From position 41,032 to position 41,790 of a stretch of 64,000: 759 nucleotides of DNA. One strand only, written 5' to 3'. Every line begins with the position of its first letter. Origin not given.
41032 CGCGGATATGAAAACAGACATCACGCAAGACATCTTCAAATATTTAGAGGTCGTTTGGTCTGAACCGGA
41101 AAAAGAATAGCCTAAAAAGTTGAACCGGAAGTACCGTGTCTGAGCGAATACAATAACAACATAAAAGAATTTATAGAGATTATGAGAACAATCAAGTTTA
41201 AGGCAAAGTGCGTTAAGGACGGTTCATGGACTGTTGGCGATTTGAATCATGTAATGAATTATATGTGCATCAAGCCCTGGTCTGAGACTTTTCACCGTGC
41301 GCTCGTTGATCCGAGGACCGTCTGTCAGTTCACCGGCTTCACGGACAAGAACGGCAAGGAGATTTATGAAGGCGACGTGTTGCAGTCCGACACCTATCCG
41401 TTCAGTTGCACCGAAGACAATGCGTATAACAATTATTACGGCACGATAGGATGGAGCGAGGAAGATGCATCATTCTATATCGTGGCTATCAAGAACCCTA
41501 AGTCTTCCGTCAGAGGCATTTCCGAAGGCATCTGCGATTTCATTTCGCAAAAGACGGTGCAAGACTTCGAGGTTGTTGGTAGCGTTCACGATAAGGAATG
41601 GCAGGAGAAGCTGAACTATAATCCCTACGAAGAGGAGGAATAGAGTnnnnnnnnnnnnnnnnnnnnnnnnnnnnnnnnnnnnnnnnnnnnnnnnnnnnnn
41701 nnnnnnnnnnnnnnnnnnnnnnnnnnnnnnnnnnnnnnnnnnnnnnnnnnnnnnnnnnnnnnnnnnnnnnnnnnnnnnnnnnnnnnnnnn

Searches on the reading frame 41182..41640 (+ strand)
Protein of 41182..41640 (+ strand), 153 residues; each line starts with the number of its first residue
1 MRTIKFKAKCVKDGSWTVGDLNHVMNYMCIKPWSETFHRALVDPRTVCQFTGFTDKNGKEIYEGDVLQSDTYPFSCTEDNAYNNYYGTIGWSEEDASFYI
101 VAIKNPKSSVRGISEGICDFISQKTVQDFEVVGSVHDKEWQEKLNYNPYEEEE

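Call 23: search_protein_families(library=pfam, proteins=[window:41182-41640:+], max_evalue=0.01)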
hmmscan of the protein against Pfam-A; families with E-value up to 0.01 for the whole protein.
window:41182-41640:+ (153 aa): 1 family
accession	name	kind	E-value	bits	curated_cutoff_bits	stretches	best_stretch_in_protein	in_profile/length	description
PF09643.15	YopX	-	1.3e-11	45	22.4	1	40-137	48-122/128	YopX protein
